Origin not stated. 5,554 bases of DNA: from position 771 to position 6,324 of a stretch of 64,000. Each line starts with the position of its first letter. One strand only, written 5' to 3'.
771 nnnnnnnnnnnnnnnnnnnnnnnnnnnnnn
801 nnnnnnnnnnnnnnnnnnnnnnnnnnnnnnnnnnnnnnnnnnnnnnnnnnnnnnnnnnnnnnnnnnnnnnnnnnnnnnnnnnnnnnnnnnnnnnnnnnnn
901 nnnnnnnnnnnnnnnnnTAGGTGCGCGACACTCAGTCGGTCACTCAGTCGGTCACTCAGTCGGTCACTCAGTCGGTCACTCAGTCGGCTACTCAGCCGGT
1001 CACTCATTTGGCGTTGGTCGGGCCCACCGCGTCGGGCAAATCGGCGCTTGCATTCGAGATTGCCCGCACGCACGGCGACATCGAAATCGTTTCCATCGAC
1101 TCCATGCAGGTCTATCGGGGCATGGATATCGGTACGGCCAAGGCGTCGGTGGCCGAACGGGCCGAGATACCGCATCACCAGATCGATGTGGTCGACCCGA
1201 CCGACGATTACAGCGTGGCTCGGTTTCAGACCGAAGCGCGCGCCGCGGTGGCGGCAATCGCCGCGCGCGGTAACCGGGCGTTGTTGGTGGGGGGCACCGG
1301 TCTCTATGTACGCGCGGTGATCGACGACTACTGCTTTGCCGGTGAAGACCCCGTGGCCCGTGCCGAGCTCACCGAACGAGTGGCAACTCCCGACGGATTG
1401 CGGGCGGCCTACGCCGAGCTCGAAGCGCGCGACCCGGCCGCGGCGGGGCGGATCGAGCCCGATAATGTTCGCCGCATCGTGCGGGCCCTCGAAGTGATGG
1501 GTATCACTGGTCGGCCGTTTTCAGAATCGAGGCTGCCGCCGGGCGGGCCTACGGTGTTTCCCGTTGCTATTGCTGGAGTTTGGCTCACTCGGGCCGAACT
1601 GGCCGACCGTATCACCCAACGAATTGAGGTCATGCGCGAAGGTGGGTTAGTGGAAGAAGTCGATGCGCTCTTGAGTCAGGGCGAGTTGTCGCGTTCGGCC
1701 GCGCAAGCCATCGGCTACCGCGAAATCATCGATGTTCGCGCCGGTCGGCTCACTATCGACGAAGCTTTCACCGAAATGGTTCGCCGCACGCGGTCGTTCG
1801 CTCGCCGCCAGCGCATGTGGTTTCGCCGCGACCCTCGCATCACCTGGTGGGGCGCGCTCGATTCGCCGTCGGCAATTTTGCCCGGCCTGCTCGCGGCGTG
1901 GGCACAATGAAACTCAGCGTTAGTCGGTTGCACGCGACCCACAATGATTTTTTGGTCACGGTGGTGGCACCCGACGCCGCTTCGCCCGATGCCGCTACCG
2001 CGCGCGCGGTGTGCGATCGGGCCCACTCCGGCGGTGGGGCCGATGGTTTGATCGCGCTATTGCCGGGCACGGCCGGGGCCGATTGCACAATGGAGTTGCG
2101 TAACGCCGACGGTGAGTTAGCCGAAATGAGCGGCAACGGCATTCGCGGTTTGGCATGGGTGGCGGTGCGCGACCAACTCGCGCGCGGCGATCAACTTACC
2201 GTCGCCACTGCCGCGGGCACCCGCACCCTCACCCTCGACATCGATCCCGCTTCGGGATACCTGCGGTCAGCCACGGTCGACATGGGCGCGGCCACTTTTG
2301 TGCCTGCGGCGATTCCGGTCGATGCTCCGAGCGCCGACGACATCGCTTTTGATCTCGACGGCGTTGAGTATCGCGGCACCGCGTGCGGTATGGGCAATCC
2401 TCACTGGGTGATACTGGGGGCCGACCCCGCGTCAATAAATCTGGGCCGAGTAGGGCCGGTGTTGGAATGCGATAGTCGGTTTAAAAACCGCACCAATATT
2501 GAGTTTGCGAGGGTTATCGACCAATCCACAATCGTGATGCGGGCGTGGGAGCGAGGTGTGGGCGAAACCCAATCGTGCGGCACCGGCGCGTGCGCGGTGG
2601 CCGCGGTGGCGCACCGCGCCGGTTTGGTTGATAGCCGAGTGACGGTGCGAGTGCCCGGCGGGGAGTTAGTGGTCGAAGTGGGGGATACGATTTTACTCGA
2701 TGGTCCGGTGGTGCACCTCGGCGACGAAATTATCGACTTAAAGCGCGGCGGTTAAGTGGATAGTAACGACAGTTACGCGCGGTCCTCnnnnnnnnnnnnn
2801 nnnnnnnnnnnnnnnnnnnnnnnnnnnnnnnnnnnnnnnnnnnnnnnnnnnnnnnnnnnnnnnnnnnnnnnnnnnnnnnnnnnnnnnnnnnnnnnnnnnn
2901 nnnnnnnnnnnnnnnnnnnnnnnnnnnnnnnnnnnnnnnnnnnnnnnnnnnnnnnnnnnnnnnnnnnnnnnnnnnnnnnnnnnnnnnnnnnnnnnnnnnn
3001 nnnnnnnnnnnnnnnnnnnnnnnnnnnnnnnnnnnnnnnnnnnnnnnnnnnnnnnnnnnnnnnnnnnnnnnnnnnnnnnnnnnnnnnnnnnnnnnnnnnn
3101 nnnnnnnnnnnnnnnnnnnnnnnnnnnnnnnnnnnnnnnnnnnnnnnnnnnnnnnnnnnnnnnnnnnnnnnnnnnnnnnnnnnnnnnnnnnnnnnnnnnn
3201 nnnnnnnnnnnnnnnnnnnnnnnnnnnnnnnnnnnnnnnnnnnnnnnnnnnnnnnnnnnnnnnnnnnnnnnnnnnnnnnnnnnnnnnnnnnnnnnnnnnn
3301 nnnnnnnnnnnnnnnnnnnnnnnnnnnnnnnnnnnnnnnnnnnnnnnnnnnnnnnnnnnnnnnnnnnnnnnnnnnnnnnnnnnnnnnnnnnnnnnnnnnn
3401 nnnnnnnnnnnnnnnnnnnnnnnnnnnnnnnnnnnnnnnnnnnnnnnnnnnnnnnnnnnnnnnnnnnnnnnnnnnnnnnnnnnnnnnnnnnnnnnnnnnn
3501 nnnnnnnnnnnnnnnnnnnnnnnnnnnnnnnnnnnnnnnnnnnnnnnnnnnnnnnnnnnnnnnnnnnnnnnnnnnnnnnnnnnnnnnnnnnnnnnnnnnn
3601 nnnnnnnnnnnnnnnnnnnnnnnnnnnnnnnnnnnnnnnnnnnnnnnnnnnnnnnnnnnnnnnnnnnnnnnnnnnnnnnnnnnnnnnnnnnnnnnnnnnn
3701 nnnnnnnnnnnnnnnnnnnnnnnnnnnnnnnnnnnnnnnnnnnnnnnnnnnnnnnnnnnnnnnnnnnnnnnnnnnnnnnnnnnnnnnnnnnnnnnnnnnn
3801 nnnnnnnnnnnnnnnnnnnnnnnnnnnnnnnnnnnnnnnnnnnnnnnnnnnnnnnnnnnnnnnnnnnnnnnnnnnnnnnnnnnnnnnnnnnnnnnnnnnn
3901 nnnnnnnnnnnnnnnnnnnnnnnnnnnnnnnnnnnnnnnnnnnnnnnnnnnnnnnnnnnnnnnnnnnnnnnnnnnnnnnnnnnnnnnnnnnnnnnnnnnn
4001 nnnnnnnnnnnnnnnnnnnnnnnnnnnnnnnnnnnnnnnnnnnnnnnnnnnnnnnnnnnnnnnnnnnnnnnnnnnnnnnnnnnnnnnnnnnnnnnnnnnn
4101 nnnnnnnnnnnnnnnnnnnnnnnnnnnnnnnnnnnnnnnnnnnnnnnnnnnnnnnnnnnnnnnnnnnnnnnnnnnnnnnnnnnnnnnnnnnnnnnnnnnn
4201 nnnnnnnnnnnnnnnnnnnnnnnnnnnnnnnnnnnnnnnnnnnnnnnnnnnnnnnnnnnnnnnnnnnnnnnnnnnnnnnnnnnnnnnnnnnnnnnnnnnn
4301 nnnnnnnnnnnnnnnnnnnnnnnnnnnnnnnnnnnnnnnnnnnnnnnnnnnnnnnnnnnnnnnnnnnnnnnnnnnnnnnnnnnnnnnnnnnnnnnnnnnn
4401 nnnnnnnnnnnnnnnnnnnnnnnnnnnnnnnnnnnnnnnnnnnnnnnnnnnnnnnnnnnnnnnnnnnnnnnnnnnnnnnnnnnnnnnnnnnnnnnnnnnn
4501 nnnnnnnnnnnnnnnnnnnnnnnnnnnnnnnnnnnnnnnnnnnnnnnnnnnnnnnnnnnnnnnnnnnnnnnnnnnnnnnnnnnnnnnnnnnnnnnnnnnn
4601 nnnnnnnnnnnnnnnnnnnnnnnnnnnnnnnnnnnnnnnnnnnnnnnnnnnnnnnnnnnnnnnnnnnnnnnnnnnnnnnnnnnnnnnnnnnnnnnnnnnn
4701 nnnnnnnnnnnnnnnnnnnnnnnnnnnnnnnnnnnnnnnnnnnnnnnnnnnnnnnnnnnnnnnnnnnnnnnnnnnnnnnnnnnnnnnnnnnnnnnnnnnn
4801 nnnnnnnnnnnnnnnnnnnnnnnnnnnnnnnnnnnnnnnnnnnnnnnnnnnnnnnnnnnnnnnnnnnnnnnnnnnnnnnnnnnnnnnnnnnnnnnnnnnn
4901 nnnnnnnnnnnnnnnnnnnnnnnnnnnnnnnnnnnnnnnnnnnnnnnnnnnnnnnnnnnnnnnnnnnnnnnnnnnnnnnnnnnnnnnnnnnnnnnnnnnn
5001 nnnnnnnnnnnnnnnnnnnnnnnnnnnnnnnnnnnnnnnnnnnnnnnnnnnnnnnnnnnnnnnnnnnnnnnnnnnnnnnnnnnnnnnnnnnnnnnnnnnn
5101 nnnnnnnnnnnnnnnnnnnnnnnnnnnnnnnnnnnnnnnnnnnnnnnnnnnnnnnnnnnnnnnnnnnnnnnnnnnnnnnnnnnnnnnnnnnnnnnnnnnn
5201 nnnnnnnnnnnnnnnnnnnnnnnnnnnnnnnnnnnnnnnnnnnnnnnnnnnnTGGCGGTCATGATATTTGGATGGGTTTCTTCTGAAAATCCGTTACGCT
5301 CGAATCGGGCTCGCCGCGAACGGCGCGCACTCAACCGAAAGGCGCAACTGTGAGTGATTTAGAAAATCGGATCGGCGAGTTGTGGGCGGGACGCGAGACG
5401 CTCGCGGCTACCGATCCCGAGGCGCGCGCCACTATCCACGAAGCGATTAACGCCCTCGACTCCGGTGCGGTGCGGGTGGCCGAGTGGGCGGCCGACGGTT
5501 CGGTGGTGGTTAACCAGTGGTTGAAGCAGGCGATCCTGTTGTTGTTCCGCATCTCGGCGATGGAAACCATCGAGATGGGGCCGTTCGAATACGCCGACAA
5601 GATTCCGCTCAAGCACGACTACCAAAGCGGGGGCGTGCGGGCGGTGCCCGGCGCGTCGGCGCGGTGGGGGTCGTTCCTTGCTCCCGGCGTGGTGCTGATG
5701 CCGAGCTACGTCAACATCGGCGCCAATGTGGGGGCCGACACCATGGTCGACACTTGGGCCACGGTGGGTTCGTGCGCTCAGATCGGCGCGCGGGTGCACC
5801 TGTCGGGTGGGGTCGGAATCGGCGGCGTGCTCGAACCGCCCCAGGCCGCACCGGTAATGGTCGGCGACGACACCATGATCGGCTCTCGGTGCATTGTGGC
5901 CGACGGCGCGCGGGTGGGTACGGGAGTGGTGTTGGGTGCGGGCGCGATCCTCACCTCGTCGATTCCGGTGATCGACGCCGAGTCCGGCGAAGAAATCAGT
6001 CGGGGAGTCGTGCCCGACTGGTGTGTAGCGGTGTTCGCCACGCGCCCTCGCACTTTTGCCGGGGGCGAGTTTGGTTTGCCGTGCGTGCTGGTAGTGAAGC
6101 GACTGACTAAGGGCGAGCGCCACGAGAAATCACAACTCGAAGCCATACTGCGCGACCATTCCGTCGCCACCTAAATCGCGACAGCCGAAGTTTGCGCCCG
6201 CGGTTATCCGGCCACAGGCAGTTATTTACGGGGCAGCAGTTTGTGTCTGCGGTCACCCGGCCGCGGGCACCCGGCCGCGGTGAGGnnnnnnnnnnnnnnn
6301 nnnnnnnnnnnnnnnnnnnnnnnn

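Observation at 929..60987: Recurrent pattern: unrelated short tandem arrays parked at or just upstream of start codons (at least eight loci)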

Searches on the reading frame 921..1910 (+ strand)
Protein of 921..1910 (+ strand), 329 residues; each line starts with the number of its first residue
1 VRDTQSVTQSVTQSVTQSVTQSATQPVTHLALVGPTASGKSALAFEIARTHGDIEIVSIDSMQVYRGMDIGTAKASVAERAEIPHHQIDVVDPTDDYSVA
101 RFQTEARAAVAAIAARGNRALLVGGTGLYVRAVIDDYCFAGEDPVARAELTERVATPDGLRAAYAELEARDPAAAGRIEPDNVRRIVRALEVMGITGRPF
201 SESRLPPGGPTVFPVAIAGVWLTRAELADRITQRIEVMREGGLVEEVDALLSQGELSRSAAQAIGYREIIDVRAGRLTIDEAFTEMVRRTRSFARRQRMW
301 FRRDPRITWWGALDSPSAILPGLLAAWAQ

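Call 13: search_protein_families(library=pfam, proteins=[window:921-1910:+])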
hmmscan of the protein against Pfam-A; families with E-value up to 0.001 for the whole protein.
window:921-1910:+ (329 aa): 2 families
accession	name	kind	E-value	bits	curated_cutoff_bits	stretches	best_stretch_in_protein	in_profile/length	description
PF01715.23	IPPT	-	2.5e-77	260.3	23.6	1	63-304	1-243/243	IPP transferase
PF01745.22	IPT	-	2.8e-07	30.6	20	1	31-79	5-52/233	Isopentenyl transferase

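Call 51: list_cluster_members(proteins=[window:1008-1910:+, window:1014-1910:+, window:1104-1910:+, window:1122-1910:+, window:1907-2755:+, window:1898-2755:+, window:1847-2755:+, window:2788-4098:+, window:1149-1910:+, window:1928-2755:+])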
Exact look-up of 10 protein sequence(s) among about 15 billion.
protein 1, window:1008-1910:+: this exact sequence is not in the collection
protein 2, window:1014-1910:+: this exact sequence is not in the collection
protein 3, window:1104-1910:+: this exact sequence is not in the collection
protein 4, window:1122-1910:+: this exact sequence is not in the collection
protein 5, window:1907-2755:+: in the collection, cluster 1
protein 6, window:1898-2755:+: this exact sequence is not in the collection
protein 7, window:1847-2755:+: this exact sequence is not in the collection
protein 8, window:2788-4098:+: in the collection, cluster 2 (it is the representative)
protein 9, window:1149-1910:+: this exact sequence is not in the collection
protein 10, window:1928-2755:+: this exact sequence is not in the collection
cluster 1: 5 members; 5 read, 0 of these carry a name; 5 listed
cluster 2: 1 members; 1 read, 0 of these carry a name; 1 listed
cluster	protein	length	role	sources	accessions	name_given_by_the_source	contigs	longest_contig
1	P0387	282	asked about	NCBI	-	-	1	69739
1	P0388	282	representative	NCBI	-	-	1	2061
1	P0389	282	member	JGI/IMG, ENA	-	-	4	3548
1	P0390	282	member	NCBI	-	-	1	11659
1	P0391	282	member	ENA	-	-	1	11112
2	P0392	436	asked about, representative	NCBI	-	-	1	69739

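Call 52: find_encoding_contigs(protein=P0391, flank=10000, max_places=10)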
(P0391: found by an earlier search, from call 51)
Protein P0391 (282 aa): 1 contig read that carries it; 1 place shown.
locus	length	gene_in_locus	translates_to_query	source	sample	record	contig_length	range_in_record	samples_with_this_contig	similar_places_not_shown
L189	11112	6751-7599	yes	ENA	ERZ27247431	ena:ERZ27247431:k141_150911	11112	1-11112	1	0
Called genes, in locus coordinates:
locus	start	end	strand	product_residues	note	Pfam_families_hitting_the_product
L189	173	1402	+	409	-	PF00154:RecA_N, PF06745:ATPase (weak), PF08423:Rad51 (weak), PF27531:MT3502_N (weak), PF21096:RecA_C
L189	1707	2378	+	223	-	PF01936:NYN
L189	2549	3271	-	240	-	PF01925:TauE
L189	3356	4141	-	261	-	PF08021:FAD_binding_9, PF04954:SIP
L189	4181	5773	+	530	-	PF00919:UPF0004, PF04055:Radical_SAM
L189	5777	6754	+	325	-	-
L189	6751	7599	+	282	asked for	PF01678:DAP_epimerase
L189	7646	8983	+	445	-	PF13167:GTP-bdg_N, PF16360:GTP-bdg_M, PF01926:MMR_HSR1, PF02421:FeoB_N (weak)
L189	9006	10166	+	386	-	PF00155:Aminotran_1_2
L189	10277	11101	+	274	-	PF14805:THDPS_N_2, PF00132:Hexapep (weak), PF14602:Hexapep_2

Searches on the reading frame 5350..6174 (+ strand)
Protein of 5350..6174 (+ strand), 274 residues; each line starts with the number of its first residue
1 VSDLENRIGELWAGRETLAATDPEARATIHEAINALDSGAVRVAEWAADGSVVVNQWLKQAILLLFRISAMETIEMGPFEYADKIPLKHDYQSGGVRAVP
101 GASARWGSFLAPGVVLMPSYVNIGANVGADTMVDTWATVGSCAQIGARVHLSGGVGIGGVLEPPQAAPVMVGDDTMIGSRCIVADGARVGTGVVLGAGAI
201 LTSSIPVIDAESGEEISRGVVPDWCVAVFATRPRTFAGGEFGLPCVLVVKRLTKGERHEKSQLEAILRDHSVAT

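Call 14: search_protein_families(library=pfam, proteins=[window:5350-6174:+])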
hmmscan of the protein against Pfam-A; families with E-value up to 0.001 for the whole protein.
window:5350-6174:+ (274 aa): 4 families
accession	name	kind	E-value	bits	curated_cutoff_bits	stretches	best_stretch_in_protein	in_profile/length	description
PF14805.11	THDPS_N_2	-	2.2e-20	73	25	1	3-68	1-67/67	Tetrahydrodipicolinate N-succinyltransferase N-terminal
PF00132.30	Hexapep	-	2e-12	46.7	27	2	169-202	2-35/36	Bacterial transferase hexapeptide (six repeats)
PF14602.12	Hexapep_2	-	1e-07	32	27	1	168-202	1-33/34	Hexapeptide repeat of succinyl-transferase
PF25084.1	LbH_EIF2B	-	0.00045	20.6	54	0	126-207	23-99/105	EIF2B subunit epsilon LbH domain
